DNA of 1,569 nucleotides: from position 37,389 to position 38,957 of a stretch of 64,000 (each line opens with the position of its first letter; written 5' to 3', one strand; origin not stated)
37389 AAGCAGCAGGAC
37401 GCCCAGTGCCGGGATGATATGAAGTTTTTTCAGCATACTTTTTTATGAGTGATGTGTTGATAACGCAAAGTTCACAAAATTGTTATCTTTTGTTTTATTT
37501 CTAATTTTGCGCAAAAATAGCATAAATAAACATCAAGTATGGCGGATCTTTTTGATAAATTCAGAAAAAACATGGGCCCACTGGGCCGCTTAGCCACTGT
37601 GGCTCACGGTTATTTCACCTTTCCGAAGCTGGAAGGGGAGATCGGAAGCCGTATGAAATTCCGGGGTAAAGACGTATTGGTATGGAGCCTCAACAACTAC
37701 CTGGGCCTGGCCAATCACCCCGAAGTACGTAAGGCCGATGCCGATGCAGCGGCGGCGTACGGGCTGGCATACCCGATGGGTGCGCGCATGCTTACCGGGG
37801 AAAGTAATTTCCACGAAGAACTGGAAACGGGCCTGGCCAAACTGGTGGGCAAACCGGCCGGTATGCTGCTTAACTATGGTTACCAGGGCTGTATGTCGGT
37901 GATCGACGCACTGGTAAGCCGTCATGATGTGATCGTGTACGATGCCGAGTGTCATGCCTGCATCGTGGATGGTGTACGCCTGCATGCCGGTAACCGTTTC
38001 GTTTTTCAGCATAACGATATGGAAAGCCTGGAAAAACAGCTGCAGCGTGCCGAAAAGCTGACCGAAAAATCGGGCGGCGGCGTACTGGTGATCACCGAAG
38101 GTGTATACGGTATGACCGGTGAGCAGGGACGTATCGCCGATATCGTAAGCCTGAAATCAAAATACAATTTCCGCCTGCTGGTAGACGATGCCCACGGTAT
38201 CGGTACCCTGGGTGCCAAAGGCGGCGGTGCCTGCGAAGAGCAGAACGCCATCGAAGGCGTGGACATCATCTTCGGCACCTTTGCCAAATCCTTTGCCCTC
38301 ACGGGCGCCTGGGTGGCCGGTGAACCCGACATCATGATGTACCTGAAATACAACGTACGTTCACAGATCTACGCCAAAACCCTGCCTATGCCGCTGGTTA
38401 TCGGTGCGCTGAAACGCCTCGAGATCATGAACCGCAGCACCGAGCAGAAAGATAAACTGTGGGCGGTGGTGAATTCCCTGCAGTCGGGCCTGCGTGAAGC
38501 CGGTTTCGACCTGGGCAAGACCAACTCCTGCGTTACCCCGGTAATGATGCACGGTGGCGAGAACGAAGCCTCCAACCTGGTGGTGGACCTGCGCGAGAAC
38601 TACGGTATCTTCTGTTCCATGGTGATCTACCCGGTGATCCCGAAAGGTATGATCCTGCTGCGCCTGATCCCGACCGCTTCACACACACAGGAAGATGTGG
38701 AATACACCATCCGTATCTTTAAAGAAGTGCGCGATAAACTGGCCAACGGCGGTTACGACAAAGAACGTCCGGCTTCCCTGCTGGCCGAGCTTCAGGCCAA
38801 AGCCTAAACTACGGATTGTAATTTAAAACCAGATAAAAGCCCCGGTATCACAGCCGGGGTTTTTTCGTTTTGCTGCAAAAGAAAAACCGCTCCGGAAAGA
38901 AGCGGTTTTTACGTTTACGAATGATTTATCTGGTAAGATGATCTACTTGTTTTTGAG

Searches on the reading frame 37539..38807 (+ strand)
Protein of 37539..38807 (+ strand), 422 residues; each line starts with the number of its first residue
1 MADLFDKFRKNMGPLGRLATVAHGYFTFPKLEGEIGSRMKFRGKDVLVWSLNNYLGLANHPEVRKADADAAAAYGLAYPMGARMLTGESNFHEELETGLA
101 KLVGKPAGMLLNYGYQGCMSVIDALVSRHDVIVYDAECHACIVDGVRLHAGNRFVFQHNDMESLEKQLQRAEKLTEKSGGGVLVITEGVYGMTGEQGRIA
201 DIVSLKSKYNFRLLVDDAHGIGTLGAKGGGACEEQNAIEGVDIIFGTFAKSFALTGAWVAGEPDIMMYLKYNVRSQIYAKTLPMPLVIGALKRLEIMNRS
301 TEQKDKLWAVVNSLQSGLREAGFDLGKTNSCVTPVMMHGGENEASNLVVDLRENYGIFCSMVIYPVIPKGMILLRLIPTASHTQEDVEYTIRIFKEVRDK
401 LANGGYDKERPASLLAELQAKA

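Call 38: search_protein_families(library=ncbifam, proteins=[window:37539-38807:+], max_evalue=0.01)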
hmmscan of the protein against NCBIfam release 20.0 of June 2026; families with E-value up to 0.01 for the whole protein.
window:37539-38807:+ (422 aa): 11 families
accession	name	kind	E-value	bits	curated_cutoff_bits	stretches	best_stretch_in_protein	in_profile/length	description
NF047600.1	SerpalmtaseCFB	equivalog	8.8e-84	281.4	640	1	25-401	24-392/395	serine palmitoyltransferase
NF005394.0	PRK06939.1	equivalog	1.5e-80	270.9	460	1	31-401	28-394/397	glycine C-acetyltransferase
TIGR00858.1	bioF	equivalog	7.3e-80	268.4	426.45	1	36-392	13-362/365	8-amino-7-oxononanoate synthase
NF047599.1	SerpalmtaseBetaP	equivalog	1.7e-78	264.1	500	1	4-401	3-393/394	serine palmitoyltransferase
TIGR01825.1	gly_Cac_T_rel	subfamily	5.1e-77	259.1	535.4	1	24-400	13-381/385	BioF/Kbl family PLP-dependent acyltransferase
TIGR01822.1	2am3keto_CoA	equivalog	1.6e-68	231.4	493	1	42-400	36-389/393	glycine C-acetyltransferase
TIGR01821.1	5aminolev_synth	equivalog_domain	3.6e-62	210.5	338.55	1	43-401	44-397/402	5-aminolevulinate synthase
NF047603.1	SerpalmtaseAlphaP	equivalog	2e-58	198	670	1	40-396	41-391/399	serine palmitoyltransferase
NF005526.0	PRK07179.1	equivalog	5.9e-50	170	428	1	43-401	53-399/407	alpha-hydroxyketone-type quorum-sensing autoinducer synthase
NF005697.0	PRK07505.1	subfamily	8.4e-31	107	342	1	22-401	26-402/405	hypothetical protein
NF004608.1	PRK05937.1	equivalog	1.8e-28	99.4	399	1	80-401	44-349/366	8-amino-7-oxononanoate synthase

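Call 73: search_solved_structures(query=window:37539-38807:+, max_evalue=1e-40)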
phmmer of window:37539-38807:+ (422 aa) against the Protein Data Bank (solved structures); distinct sequences matched with E-value up to 1e-40: 27.
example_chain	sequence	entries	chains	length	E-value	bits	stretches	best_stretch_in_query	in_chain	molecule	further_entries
28eh_A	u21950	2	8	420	6e-170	568.6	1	1-407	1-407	Cysteate-C-fatty acyltransferase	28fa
7u7h_A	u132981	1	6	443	6.9e-169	565.1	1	1-410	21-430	7-keto-8-aminopelargonate synthetase-like enzyme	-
3a2b_A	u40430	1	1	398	5.1e-65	223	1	25-396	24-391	Serine palmitoyltransferase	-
8guh_A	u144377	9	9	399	5.1e-65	223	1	25-396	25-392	Serine palmitoyltransferase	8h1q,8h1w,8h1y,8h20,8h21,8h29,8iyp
1fc4_A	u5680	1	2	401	1.1e-54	189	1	43-399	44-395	2-AMINO-3-KETOBUTYRATE CONENZYME A LIGASE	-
7v58_A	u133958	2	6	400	1.2e-54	188.8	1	42-397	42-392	2-amino-3-ketobutyrate coenzyme A ligase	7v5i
8s1y_A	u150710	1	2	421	1.3e-50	175.5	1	24-401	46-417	8-amino-7-oxononanoate synthase/2-amino-3-ketobutyrate coenzyme A ligase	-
7poa_A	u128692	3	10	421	4.1e-50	173.9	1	24-401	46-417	8-amino-7-oxononanoate synthase/2-amino-3-ketobutyrate coenzyme A ligase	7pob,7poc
3tqx_A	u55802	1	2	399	1.2e-49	172.4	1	37-401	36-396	2-amino-3-ketobutyrate coenzyme A ligase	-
7bxp_A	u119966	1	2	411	4.6e-49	170.4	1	36-395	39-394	2-amino-3-ketobutyrate coenzyme A ligase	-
2w8u_A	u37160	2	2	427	2.1e-48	168.3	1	40-395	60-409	SERINE PALMITOYLTRANSFERASE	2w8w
2w8t_A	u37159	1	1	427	2.2e-48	168.2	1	40-395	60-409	SERINE PALMITOYLTRANSFERASE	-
2w8v_A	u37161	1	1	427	2.2e-48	168.2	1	40-395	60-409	SERINE PALMITOYLTRANSFERASE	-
7bxq_A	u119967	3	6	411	2.4e-48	168.1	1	36-395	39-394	2-amino-3-ketobutyrate coenzyme A ligase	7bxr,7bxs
2w8j_A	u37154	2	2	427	2.8e-48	167.9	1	40-395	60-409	SERINE PALMITOYLTRANSFERASE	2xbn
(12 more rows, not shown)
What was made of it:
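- A cysteate-C-fatty acyltransferase gene lies 6 kb away (E 6e-170 to solved enzymes, call 73).
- Tried and rejected: It is a cysteate-C-fatty acyltransferase for sulfonolipid synthesis instead (calls 38, 73).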
